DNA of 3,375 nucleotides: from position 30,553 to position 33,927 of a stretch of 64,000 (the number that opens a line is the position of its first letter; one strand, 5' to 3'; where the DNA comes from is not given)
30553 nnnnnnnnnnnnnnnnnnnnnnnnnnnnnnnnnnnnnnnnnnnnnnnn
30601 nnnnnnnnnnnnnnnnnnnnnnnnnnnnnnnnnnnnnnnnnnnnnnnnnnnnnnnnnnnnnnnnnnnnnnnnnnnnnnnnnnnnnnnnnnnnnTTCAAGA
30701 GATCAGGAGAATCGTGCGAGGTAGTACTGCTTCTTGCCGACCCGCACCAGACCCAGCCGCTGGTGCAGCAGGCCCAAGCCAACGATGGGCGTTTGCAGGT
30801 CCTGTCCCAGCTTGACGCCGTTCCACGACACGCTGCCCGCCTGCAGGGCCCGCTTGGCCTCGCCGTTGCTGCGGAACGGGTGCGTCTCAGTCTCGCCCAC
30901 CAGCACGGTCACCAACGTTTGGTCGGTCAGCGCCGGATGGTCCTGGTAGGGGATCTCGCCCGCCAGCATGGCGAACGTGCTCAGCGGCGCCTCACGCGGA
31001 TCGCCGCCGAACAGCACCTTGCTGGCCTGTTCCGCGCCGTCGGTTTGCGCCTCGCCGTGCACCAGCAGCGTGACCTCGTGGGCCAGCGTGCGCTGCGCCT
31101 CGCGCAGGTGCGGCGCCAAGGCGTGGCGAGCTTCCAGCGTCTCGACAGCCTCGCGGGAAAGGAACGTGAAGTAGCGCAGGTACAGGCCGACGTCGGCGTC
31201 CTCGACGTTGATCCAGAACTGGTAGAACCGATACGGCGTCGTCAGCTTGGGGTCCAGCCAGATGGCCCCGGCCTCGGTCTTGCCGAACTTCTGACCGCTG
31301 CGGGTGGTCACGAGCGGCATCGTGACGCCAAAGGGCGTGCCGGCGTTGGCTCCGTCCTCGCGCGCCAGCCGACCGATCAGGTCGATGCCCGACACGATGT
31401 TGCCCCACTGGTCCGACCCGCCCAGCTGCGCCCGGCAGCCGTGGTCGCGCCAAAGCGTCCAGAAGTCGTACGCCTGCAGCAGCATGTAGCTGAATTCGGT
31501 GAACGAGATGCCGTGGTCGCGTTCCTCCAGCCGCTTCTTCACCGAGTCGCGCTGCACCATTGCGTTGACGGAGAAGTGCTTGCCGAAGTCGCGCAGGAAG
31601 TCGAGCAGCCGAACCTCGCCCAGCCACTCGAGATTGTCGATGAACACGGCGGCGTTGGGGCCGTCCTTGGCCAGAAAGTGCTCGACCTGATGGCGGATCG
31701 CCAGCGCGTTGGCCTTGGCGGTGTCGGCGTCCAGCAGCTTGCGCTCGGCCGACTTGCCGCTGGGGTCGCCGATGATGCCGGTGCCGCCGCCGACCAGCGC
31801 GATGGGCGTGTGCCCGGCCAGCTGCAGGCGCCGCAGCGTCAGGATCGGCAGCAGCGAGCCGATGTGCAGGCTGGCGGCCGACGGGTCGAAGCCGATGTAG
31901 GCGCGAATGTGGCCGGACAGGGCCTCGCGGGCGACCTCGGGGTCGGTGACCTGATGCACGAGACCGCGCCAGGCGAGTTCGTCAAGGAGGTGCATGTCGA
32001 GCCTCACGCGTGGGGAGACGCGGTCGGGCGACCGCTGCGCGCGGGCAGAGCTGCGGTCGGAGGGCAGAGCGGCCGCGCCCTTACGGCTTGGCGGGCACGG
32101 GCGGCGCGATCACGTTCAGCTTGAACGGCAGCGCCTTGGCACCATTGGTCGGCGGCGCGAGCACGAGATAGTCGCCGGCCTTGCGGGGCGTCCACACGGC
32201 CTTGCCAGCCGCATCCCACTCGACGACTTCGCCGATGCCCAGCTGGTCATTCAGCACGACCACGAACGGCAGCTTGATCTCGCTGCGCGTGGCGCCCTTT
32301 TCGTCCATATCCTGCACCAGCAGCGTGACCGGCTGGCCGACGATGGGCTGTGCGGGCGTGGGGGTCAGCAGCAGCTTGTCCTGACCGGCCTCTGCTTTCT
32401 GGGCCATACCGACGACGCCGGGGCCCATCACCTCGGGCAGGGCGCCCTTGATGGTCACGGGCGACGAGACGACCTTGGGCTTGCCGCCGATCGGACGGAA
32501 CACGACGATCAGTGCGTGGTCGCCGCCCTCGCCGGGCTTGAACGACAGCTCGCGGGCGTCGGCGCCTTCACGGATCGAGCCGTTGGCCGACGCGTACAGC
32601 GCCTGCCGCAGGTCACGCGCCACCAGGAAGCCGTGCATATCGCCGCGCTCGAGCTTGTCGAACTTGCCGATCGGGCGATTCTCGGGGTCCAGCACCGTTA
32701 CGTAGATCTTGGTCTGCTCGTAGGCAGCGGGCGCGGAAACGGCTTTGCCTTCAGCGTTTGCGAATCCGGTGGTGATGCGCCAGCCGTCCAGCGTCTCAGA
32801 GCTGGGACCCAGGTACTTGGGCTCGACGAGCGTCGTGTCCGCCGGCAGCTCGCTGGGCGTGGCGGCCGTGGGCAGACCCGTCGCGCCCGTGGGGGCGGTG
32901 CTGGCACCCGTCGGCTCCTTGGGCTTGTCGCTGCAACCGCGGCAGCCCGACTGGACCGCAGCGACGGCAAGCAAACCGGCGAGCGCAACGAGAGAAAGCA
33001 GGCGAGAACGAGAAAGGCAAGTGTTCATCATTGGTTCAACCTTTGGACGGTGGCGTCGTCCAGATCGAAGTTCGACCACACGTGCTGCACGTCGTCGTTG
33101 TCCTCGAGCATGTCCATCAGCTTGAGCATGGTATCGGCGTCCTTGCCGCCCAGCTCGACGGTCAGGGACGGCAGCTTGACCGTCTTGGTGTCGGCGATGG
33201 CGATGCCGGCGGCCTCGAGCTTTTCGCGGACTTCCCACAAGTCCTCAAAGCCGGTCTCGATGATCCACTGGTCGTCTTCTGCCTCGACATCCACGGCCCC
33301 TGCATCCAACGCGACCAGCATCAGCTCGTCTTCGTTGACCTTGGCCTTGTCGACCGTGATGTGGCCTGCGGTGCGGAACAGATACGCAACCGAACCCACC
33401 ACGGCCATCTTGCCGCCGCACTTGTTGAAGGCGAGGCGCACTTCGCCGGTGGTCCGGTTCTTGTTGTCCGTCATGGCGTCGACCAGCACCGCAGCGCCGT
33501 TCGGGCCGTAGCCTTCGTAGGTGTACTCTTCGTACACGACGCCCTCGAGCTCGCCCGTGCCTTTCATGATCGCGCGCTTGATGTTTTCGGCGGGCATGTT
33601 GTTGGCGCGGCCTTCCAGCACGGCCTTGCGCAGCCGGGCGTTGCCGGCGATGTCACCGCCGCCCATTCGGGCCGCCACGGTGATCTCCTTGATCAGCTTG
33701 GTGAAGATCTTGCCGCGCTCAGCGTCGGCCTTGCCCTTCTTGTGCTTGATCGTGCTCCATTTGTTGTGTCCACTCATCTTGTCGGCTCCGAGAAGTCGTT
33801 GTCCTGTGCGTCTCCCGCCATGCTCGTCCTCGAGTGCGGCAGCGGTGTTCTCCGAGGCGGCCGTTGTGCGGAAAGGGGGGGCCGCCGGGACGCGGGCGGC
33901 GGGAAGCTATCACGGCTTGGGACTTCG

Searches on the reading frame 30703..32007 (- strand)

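Call 42: search_protein_families(library=pfam, proteins=[window:30703-32007:-], max_evalue=0.001)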
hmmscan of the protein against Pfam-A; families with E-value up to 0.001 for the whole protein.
window:30703-32007:- (434 aa): 2 families
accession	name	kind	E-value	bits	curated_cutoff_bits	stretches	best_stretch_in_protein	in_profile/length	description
PF00579.31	tRNA-synt_1b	-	2.6e-81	273.6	21.1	1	32-333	4-291/292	tRNA synthetases class I (W and Y)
PF22421.1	SYY_C-terminal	-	6.5e-06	26.4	27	1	361-430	17-82/83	Tyrosine--tRNA ligase SYY-like C-terminal domain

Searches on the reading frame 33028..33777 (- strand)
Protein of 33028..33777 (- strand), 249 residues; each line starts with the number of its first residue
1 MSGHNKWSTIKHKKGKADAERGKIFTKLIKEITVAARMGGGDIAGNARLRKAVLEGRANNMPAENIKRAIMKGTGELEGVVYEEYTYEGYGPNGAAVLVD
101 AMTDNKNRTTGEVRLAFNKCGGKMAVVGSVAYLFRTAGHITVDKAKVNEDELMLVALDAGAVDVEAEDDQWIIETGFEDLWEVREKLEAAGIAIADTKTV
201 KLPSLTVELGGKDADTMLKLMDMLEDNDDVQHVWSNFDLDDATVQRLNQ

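Call 68: search_protein_families(library=pfam, proteins=[window:33028-33777:-], max_evalue=0.001)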
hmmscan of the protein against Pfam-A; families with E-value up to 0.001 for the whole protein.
window:33028-33777:- (249 aa): 2 families
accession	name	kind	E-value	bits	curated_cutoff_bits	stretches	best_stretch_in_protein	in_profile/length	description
PF01709.26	Transcrip_reg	-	3.7e-52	176.7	27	1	82-237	1-160/160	TACO1/YebC second and third domain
PF20772.2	TACO1_YebC_N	-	1.2e-30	106.2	36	1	5-76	1-73/73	TACO1/YebC protein N-terminal domain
